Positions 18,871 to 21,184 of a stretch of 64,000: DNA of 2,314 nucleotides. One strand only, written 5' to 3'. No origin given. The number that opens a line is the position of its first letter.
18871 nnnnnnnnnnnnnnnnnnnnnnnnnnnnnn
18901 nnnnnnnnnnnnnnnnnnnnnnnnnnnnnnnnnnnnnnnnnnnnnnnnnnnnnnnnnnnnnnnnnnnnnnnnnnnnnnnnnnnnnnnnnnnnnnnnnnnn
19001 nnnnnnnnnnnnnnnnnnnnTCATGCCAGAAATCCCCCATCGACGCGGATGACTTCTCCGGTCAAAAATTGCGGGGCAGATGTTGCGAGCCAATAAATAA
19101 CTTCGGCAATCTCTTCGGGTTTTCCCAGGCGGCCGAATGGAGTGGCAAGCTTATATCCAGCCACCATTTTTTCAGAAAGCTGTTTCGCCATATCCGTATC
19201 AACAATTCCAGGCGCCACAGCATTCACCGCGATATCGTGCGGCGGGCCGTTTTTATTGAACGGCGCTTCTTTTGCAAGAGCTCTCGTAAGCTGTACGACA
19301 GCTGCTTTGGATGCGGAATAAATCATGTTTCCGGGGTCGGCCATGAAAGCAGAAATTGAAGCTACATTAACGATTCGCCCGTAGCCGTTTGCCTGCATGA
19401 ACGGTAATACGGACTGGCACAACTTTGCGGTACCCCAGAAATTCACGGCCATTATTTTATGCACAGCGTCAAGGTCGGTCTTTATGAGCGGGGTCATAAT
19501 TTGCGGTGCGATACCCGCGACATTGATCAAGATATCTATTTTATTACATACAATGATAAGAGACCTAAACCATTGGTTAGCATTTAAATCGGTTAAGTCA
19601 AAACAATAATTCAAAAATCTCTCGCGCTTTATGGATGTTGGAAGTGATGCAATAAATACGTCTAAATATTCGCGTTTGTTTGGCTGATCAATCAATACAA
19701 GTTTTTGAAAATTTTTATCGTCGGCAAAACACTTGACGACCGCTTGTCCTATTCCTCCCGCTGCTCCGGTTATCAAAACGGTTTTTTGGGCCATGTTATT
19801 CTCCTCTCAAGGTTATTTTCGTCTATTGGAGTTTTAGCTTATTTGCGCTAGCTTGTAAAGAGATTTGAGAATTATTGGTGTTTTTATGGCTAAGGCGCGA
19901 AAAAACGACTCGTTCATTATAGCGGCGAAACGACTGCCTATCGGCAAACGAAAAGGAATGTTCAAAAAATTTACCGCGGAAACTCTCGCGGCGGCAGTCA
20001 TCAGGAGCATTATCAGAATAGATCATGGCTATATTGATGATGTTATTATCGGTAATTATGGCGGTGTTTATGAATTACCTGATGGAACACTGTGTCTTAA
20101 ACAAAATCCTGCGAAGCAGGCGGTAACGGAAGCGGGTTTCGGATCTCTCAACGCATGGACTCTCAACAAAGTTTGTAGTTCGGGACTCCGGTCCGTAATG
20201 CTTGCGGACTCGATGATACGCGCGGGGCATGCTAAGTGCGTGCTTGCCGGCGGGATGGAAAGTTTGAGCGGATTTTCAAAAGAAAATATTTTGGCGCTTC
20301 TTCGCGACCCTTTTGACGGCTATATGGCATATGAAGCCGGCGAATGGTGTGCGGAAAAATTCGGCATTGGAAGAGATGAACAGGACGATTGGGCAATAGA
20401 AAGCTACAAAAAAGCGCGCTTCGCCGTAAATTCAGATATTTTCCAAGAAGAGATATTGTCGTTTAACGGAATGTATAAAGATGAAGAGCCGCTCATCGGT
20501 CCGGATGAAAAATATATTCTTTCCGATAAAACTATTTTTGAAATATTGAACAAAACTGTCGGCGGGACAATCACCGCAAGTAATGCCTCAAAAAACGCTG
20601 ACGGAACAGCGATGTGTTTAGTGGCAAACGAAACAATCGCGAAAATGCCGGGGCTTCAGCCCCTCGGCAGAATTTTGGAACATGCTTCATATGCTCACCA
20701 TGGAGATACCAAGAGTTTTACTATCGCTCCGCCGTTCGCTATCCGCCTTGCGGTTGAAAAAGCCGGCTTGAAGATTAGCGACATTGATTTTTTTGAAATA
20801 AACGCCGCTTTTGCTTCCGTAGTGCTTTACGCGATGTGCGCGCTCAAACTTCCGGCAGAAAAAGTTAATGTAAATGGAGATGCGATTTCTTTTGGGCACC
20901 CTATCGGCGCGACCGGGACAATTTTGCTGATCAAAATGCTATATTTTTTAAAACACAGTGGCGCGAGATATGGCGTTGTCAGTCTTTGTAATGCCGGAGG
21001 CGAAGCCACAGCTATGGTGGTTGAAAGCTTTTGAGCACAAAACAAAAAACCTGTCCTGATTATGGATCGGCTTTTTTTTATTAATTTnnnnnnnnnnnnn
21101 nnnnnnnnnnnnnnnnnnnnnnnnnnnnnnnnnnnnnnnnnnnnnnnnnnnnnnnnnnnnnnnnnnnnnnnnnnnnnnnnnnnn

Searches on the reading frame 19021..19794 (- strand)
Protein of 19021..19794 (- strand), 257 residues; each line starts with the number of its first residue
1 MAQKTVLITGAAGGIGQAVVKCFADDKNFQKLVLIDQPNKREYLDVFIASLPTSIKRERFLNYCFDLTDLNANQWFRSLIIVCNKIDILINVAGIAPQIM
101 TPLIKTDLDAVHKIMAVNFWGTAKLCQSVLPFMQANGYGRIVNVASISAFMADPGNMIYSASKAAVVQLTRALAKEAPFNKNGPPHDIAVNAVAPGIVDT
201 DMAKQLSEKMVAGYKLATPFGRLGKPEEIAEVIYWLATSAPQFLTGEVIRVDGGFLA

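Call 6: search_protein_families(library=pfam, proteins=[window:19021-19794:-])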
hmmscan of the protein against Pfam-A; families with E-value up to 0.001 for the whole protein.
window:19021-19794:- (257 aa): 5 families
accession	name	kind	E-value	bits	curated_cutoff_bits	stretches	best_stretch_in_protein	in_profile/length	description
PF13561.12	adh_short_C2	-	1e-46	159.9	27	1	10-255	1-235/236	Enoyl-(Acyl carrier protein) reductase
PF00106.31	adh_short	-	1.7e-41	142.3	26.6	1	4-209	1-193/195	short chain dehydrogenase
PF23441.1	SDR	-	5.1e-06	26.5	27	1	2-255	6-255/258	SDR-like rossmann domain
PF08659.16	KR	-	5.9e-06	26.8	22.6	1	5-168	2-158/180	KR domain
PF01370.27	Epimerase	-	0.00041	20.3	20.9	0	6-177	1-160/240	NAD dependent epimerase/dehydratase family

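Call 7: search_protein_families(library=ncbifam, proteins=[window:19021-19794:-])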
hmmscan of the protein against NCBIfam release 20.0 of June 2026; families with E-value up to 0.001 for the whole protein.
window:19021-19794:- (257 aa): 221 families (the best 25 are shown)
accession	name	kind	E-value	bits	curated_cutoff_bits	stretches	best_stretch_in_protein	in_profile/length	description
NF009466.0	PRK12826.1-2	subfamily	2.5e-49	168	222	1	2-254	2-243/248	3-oxoacyl-ACP reductase FabG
NF005559.1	PRK07231.1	subfamily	1.2e-47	162.6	215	1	2-256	3-248/249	glucose 1-dehydrogenase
TIGR01830.1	3oxo_ACP_reduc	equivalog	1.2e-47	162.6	297.75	1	6-255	1-238/239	3-oxoacyl-[acyl-carrier-protein] reductase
NF009464.0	PRK12824.1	subfamily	3.6e-47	161.1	269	1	3-255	2-242/245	3-oxoacyl-ACP reductase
NF052558.1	MBtsdlDhBudC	equivalog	8e-47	159.9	270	1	2-257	2-243/250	meso-2,3-butanediol dehydrogenase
NF005067.0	PRK06484.1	equivalog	1.4e-46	159.1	713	1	3-256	9-252/524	short chain dehydrogenase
NF004198.0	PRK05653.1-3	equivalog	5.5e-46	157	296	1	2-255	6-246/248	3-oxoacyl-ACP reductase FabG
NF004199.0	PRK05653.1-4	equivalog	6.8e-43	147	301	1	2-256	4-246/247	3-oxoacyl-ACP reductase FabG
NF005309.0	PRK06841.1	subfamily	2.1e-42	145.4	286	1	2-255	14-252/255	GolD/DthD family dehydrogenase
NF047420.2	EF_P_mod_YmfI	equivalog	2.5e-42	145.3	238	1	6-255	2-235/236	elongation factor P 5-aminopentanone reductase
NF004197.0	PRK05653.1-1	equivalog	1.1e-41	143.1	332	1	2-255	6-246/249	3-oxoacyl-ACP reductase FabG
NF004818.0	PRK06172.1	equivalog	1.6e-41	142.4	336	1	3-257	7-252/253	SDR family oxidoreductase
NF053701.1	CsHdxCHCADhChcB2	equivalog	2.5e-41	141.8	350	1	1-257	1-244/245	cis-4-hydroxycyclohexanecarboxylate dehydrogenase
NF004791.0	PRK06138.1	equivalog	2.8e-41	141.5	312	1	2-257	4-251/252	SDR family oxidoreductase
NF005118.0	PRK06550.1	equivalog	1.3e-40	139.8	270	1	2-256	4-234/236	3-oxoacyl-ACP reductase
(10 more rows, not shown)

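Call 62: search_solved_structures(query=window:19021-19794:-, max_evalue=1e-30)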
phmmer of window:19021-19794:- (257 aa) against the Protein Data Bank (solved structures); distinct sequences matched with E-value up to 1e-30: 3.
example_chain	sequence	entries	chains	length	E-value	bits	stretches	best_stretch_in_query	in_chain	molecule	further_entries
2p68_A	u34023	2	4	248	1.9e-33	119.3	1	4-255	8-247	3-oxoacyl-[acyl-carrier-protein] reductase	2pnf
4nbu_A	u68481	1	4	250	1.4e-32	116.5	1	3-256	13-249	3-oxoacyl-(Acyl-carrier-protein) reductase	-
4nbt_A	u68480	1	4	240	6.2e-32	114.3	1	4-255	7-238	3-oxoacyl-[acyl-carrier-protein] reductase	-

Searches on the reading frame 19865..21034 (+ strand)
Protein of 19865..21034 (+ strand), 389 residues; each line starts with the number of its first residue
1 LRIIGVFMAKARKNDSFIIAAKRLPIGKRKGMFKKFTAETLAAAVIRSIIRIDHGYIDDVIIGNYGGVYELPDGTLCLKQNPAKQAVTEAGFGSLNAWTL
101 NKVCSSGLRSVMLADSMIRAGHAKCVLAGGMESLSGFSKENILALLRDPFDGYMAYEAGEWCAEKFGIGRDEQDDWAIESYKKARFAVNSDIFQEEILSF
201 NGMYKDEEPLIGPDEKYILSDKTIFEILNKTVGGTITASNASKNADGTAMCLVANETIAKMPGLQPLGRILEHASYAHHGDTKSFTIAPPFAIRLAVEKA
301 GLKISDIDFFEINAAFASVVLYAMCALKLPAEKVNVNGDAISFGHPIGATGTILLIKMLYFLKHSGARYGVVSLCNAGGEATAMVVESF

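Call 6: search_protein_families(library=pfam, proteins=[window:19865-21034:+])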
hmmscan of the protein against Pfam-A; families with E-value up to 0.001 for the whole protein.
window:19865-21034:+ (389 aa): 3 families
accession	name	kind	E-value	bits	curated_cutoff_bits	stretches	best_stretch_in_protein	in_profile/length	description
PF00108.29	Thiolase_N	-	1.3e-41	143.1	26.4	1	17-256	2-259/260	Thiolase, N-terminal domain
PF02803.24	Thiolase_C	-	2.9e-36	124.2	27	1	265-387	2-122/123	Thiolase, C-terminal domain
PF22691.2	Thiolase_C_1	-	0.00015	22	28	0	286-329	17-60/144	Thiolase C-terminal domain-like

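Call 7: search_protein_families(library=ncbifam, proteins=[window:19865-21034:+])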
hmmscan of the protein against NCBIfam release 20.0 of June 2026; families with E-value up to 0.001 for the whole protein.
window:19865-21034:+ (389 aa): 40 families (the best 25 are shown)
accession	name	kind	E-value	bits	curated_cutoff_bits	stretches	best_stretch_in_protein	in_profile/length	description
TIGR01930.1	AcCoA-C-Actrans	subfamily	1e-84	284.7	240.55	1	18-387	1-385/385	acetyl-CoA C-acyltransferase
NF006086.0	PRK08235.1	equivalog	1.7e-69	234.8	526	1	16-387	4-391/393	acetyl-CoA C-acetyltransferase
NF005212.0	PRK06690.1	equivalog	2e-66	224.6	498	1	15-387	3-359/363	acetyl-CoA C-acyltransferase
NF005404.0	PRK06954.1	subfamily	2.6e-66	224.3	687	2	156-387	164-395/397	acetyl-CoA C-acetyltransferase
NF005805.0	PRK07661.1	equivalog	3.8e-62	210.4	633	1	15-387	3-389/391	acetyl-CoA C-acetyltransferase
NF006553.0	PRK09052.1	equivalog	1.1e-60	205.7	567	1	12-388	4-398/399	acetyl-CoA C-acyltransferase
NF006552.0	PRK09051.1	subfamily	4.4e-59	200.7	565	1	13-388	3-394/395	beta-ketothiolase BktB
NF004853.0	PRK06205.1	subfamily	6.5e-59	199.9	551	2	157-388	163-402/404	acetyl-CoA C-acetyltransferase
NF005152.0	PRK06633.1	equivalog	8.2e-59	199.1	675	1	15-388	4-391/392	acetyl-CoA C-acetyltransferase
NF042999.1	bketothiol_BktB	equivalog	1.5e-58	199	725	1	15-388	4-393/394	beta-ketothiolase BktB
NF005865.0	PRK07801.1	equivalog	3e-58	197.9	591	2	156-387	158-380/382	acetyl-CoA C-acetyltransferase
NF004206.0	PRK05656.1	subfamily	3.3e-58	197.6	688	1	14-387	2-391/392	acetyl-CoA C-acetyltransferase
NF006090.0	PRK08242.1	equivalog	2.8e-56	191.4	514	2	237-387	252-400/402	acetyl-CoA C-acetyltransferase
NF005494.0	PRK07108.1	equivalog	7.5e-56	189.7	615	1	15-387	3-390/392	acetyl-CoA C-acyltransferase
NF042967.1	AcCoAtase_PhaA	equivalog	2e-54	185.3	740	2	151-388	157-395/396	acetyl-CoA acetyltransferase PhaA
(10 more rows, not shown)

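Call 63: search_solved_structures(query=window:19865-21034:+, max_evalue=1e-50)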
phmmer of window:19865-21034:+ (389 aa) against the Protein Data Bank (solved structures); distinct sequences matched with E-value up to 1e-50: 22.
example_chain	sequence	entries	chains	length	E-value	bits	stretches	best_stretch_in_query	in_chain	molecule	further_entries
6bn2_A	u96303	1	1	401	8.2e-58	199.5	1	15-388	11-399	Acetyl-CoA acetyltransferase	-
7cw4_A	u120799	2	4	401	1.3e-54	189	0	153-387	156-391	Acetyl-CoA acetyltransferase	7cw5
5lp7_H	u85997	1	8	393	3.9e-54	187.4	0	154-387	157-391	Acetyl-CoA acetyltransferase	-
8gql_A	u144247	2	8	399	1.3e-53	185.7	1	15-387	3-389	Thiolase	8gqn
8gqk_A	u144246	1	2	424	4.5e-53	184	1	12-387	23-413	Thiolase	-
7lcl_A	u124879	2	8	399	8.6e-53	183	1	17-388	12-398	Acetyl-CoA acetyltransferase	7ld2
7ldw_A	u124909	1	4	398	1.1e-52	182.7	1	17-388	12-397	Acetyl-CoA acetyltransferase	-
7ldv_A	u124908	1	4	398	1.7e-52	182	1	17-388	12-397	Acetyl-CoA acetyltransferase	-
7ldu_A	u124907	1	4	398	2.4e-52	181.5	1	17-388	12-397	Acetyl-CoA acetyltransferase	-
7ldc_A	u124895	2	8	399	2.9e-52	181.3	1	17-388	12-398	Acetyl-CoA acetyltransferase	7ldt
1m4s_A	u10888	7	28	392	1.2e-51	179.3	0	18-388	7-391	Acetyl-CoA acetyltransferase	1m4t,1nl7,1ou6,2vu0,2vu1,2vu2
1dlu_A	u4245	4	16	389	1.7e-51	178.8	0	18-388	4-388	BIOSYNTHETIC THIOLASE | BIOSYNTHETIC THIOLASE ACETYLATED AT CYS89 | PROTEIN (ACETOACETYL-COA THIOLASE)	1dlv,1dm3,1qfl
7lca_A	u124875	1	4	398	2.7e-51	178.1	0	17-388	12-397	Acetyl-CoA acetyltransferase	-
7lbz_A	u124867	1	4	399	3.2e-51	177.8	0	17-388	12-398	Acetyl-CoA acetyltransferase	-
4wys_A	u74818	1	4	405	3.4e-51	177.7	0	16-387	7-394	Acetyl-CoA acetyltransferase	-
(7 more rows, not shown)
